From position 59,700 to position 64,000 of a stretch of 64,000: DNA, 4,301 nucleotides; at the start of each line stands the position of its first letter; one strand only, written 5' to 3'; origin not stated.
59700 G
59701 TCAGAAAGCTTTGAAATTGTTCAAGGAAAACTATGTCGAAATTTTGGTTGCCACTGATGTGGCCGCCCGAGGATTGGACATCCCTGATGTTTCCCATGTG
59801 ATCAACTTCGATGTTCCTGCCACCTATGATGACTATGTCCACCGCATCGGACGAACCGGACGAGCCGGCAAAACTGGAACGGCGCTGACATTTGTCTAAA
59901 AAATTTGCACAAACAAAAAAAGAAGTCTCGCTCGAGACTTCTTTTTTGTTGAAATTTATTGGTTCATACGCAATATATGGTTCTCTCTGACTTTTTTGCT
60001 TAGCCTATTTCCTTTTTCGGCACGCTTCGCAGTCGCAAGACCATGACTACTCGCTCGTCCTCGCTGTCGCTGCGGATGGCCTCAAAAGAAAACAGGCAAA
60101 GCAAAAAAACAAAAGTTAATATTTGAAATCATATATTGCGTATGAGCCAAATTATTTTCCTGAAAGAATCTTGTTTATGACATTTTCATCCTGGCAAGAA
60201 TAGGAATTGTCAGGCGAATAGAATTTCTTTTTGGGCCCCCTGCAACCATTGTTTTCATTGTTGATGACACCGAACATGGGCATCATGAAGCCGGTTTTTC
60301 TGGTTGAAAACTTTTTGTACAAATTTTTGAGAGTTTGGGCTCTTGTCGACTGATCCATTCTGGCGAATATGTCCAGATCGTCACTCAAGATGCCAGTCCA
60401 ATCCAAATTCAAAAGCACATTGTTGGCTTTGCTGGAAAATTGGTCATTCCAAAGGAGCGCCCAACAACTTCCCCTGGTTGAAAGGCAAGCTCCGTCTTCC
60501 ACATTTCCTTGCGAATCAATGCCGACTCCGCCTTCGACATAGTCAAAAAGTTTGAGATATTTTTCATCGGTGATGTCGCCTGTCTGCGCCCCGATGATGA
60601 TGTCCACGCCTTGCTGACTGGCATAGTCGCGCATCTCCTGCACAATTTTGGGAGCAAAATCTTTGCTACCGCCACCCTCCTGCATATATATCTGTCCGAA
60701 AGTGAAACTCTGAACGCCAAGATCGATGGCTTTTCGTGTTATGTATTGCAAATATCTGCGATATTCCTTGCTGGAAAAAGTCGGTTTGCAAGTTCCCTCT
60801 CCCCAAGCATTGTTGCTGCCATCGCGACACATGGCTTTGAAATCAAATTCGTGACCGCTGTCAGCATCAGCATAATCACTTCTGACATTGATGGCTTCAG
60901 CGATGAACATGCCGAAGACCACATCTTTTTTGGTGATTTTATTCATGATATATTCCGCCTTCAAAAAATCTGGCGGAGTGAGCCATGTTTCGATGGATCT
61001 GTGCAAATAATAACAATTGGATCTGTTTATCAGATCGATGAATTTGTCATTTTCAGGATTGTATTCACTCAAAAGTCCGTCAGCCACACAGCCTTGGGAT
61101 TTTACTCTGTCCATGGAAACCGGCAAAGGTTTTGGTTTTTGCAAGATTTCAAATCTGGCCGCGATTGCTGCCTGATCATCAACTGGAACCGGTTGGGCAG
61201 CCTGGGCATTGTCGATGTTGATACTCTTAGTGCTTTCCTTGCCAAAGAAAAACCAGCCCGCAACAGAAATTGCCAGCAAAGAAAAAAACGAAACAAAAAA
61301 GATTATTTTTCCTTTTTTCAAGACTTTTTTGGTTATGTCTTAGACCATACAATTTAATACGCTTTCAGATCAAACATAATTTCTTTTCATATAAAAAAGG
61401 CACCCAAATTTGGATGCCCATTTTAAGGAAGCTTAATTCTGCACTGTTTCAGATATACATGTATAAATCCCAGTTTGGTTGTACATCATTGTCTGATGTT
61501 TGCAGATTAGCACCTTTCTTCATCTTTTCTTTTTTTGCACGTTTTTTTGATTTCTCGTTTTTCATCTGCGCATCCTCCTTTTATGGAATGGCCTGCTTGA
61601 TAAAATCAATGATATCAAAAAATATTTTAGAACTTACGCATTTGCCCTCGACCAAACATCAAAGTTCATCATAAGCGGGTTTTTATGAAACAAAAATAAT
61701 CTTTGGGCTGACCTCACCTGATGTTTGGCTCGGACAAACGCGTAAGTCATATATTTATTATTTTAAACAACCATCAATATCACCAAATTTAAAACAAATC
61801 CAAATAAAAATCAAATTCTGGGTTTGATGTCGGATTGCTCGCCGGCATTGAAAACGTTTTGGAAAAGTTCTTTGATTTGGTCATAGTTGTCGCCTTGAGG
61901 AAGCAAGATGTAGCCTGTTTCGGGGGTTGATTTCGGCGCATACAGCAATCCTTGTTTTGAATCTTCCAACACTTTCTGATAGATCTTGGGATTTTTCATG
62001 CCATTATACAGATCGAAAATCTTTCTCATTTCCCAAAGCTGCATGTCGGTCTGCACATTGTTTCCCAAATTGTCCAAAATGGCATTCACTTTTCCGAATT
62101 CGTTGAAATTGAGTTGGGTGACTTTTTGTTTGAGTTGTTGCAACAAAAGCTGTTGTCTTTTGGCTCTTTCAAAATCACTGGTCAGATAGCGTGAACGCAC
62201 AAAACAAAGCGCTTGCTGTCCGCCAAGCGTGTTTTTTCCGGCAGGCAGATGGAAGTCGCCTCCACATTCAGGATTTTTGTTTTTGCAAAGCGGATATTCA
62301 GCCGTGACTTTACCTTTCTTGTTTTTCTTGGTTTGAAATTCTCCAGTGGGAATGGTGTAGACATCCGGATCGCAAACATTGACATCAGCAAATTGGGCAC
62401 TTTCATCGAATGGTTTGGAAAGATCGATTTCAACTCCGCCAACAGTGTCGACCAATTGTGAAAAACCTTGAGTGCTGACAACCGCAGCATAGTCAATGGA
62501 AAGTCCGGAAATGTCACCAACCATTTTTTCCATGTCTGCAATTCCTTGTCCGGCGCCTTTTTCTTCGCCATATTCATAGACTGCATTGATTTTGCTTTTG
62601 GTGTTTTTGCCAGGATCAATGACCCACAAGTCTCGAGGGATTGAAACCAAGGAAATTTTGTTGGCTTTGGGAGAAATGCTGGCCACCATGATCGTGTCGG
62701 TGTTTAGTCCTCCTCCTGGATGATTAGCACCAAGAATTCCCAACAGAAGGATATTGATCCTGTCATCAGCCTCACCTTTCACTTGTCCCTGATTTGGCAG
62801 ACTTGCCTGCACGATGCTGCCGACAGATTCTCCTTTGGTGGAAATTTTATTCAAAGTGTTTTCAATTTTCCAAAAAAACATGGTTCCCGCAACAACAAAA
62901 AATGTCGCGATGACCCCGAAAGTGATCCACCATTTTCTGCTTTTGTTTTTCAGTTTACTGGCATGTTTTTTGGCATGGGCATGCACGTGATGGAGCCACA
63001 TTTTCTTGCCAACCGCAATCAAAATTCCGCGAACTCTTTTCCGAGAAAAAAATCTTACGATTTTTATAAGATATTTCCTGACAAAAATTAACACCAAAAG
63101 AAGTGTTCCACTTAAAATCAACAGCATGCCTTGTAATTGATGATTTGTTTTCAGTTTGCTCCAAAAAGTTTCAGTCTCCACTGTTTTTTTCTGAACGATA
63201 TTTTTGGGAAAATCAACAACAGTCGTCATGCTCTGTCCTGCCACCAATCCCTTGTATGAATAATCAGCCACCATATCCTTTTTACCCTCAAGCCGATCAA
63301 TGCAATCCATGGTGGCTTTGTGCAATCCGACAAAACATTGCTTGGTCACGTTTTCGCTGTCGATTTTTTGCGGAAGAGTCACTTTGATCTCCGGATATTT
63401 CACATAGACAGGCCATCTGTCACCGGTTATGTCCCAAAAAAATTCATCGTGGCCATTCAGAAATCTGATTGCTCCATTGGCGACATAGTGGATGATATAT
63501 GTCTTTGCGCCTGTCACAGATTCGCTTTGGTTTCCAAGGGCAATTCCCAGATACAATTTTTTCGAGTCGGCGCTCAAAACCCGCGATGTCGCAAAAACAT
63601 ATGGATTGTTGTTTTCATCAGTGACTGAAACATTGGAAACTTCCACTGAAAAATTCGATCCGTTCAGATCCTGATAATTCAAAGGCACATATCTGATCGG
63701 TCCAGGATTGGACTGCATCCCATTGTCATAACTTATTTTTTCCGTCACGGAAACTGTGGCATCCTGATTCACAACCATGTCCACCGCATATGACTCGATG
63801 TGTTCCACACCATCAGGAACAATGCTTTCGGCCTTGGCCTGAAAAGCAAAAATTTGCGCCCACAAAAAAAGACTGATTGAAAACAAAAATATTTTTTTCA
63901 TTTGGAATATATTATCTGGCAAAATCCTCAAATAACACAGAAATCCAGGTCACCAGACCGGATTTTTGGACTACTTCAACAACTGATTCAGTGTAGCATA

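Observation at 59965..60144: A MITE-like element with perfect 15-bp terminal inverted repeats, present in two copies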

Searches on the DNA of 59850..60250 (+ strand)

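Call 7: search_rna_families(source=window, start=59850, end=60250, threshold=evalue, max_evalue=10)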
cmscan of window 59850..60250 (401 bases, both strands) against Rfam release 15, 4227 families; matches with E-value up to 10: 18.
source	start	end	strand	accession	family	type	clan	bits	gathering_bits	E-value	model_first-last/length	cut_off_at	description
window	59987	60112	-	RF03834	mir-3173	Gene; miRNA;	-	30.3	84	0.0013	1-80/80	no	mir-3173 microRNA precursor family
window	59993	60107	-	RF03578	mir-3910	Gene; miRNA;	-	28.6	95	0.00096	1-82/82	no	mir-3910 microRNA precursor family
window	59913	59949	-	RF03623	mir-1252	Gene; miRNA;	-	21.1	70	0.42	1-65/65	no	mir-1252 microRNA precursor family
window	59905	59963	-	RF02436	SpF43_sRNA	Gene; sRNA;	-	20.6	70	0.12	1-99/99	no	Streptococcus sRNA SpF43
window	59902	59997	+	RF02434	SpF39_sRNA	Gene; sRNA;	-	20.3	60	4.5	1-109/109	no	Streptococcus sRNA SpF39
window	59894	59964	-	RF04060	mir-703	Gene; miRNA;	-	20.2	88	0.24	1-67/67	no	mir-703 microRNA precursor family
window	59899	59950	+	RF02075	STnc230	Gene; sRNA;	-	19.3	50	2.4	25-83/83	no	Enterobacterial sRNA STnc230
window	59892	59966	+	RF04171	MIR1509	Gene; miRNA;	-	18.3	87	0.68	1-121/121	no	MIR1509 microRNA precursor family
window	59910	59950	-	RF00855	mir-254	Gene; miRNA;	-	17.4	70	0.77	1-63/63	no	mir-254 microRNA precursor family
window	59895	59944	+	RF02844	RefA9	Gene; antisense;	-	16.5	49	5.9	1-64/64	no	Enterococcus sRNA A9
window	59907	59958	+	RF02907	patAB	Cis-reg; leader;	-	16.5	92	6.8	1-57/57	no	patAB leader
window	59903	59961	+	RF02621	BSnc120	Gene; sRNA;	-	15.2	114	1.8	1-88/88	no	Brucella sRNA 120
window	59923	59997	-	RF02236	asX2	Gene; sRNA;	-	14.9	70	2.1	1-87/87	no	Xanthomonas sRNA asX2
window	59906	59990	-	RF01576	DdR8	Gene; snRNA; snoRNA; CD-box;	-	14.9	80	3.4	1-88/88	no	D. discoideum snoRNA DdR8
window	59916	59947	-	RF00870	mir-423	Gene; miRNA;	-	14.4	71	5.4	1-81/81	no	mir-423 microRNA precursor family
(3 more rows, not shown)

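Call 43: search_dna_similar(query=window:59953-60156:+, collection=plasmids, mode=distant, max_evalue=0.01)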
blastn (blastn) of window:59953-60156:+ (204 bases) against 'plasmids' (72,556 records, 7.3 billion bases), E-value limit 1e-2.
No match.

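Call 44: search_dna_similar(query=window:59953-60156:+, collection=phages, mode=distant, max_evalue=0.01)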
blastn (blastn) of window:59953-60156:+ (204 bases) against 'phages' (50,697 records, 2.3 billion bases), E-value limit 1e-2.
No match.

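Call 76: build_rna_model(alignment_id=A5)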
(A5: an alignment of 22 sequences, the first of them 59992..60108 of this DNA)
Model R1 built from alignment A5 (22 sequences, 118 columns); structure: RNAalifold consensus.
model positions 118; base pairs 35; branch points 1; effective number of sequences 1.16; information 0.59 bits per position. Calibrated on 0.2 Mb of random sequence (short: E-values are rough).
structure used (alignment columns):
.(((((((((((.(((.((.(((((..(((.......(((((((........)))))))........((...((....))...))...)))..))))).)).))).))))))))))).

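Call 77: search_with_rna_model(model_id=R1, sources=[window, L091, L093, L094, L002, L005, L008, L010, L015, L018, L021, L022, L033, L037, L040, L042, L049, L050, L057, L062, L065, L069, L070, L071, L077, L080, L081], max_evalue=1)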
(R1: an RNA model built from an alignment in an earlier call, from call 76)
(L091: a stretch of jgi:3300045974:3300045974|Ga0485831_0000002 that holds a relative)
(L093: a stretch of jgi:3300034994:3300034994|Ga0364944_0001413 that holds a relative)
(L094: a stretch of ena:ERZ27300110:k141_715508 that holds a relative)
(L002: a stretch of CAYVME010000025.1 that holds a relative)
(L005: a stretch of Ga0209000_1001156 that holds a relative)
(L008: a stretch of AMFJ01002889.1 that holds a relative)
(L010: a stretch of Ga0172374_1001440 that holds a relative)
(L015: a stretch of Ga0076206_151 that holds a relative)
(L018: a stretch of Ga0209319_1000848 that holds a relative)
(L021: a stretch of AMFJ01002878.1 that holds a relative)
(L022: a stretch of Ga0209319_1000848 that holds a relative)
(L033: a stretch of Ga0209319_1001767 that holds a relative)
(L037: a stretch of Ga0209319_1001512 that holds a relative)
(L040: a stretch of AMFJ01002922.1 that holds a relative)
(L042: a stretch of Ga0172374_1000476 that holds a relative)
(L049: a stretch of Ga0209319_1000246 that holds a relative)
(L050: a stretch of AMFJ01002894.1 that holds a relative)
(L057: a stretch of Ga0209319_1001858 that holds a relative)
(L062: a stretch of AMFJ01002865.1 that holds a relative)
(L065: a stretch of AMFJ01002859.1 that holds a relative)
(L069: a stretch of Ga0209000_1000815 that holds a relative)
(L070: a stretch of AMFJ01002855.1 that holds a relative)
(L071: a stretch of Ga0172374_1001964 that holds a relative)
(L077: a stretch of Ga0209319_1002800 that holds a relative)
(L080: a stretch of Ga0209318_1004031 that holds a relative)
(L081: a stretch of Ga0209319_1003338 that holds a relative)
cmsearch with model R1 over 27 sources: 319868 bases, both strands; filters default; matches with E-value up to 1: 52.
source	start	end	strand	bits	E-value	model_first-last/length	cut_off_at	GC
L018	3513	3630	+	145.2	1.3e-29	1-118/118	no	0.44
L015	10409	10526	+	144.9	1.5e-29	1-118/118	no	0.44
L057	4069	4186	-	144.1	2.2e-29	1-118/118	no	0.45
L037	7372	7489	+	143.8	2.6e-29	1-118/118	no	0.43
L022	1589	1706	-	143.3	3.4e-29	1-118/118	no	0.42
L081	8045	8162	-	143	4e-29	1-118/118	no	0.45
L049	297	414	-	142.8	4.4e-29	1-118/118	no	0.42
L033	2321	2438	+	139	3.1e-28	1-118/118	no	0.44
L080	8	125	-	139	3.1e-28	1-118/118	no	0.44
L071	4678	4795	-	138.6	3.8e-28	1-118/118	no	0.4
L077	9776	9893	-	136.2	1.3e-27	1-118/118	no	0.42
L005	3541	3659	+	134.1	3.9e-27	1-118/118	no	0.43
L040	1564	1680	+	133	6.7e-27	1-118/118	no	0.41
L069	4202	4319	-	131.8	1.3e-26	1-118/118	no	0.44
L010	1994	2110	-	130.3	2.7e-26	1-118/118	no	0.36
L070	11880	11996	-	126.9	1.6e-25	1-118/118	no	0.41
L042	3287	3402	-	120.6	4.2e-24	1-118/118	no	0.4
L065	2934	3050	-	118.8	1.1e-23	1-118/118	no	0.44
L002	2486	2601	+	117.3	2.3e-23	1-118/118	no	0.45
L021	4631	4746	+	104.4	1.8e-20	1-118/118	no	0.46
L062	2118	2233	-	102.1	5.8e-20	1-118/118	no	0.43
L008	1546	1732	+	92.8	7.3e-18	1-118/118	no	0.42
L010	1070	1186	-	57.2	6.7e-10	1-118/118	no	0.38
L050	4160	4224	+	55.4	1.7e-09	1-66/118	3'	0.46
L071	4678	4795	+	46.7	1.5e-07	1-118/118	no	0.4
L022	7635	7752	-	44.8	4e-07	1-118/118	no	0.38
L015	10409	10526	-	43.5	7.9e-07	1-118/118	no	0.44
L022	1589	1706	+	43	1e-06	1-118/118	no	0.42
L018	3513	3630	-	43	1e-06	1-118/118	no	0.44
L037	7372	7489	-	43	1.1e-06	1-118/118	no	0.43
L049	297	414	+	42.8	1.2e-06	1-118/118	no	0.42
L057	4069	4186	+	42.2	1.6e-06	1-118/118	no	0.45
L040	1564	1680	-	40.6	3.6e-06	1-118/118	no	0.41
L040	3276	3393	+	40.1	4.6e-06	1-118/118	no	0.4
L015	7037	7158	+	39.6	6.1e-06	1-118/118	no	0.38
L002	2486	2601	-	39.5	6.5e-06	1-118/118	no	0.45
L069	4202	4319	+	38.8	9.2e-06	1-118/118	no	0.44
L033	2321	2438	-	38.3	1.2e-05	1-118/118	no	0.44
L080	8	125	+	38.3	1.2e-05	1-118/118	no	0.44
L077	9776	9893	+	38.1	1.3e-05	1-118/118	no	0.42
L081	8045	8162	+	37.9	1.4e-05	1-118/118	no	0.45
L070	11880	11996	+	37.7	1.7e-05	1-118/118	no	0.41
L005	3542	3658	-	32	0.00031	1-118/118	no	0.43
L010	1994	2110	+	30.2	0.00078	1-118/118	no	0.36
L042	3287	3403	+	28.3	0.0021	1-118/118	no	0.39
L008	1546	1732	-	28.2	0.0022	1-118/118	no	0.42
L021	4631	4746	-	25.1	0.011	1-118/118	no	0.46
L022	7635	7752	+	21.7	0.062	1-118/118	no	0.38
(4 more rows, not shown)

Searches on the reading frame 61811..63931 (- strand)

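Call 16: search_protein_families(library=pfam, proteins=[window:61811-63931:-])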
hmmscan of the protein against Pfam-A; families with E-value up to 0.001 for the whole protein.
window:61811-63931:- (706 aa): 2 families
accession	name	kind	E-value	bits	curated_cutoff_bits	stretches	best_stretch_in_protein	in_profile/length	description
PF03816.19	LytR_cpsA_psr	-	6.6e-33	114.4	24.6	1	410-605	1-149/150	LytR_cpsA_psr family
PF09972.14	DUF2207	-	9.7e-17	62.1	24.4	1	45-194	2-126/172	Predicted membrane protein (DUF2207) N-terminal domain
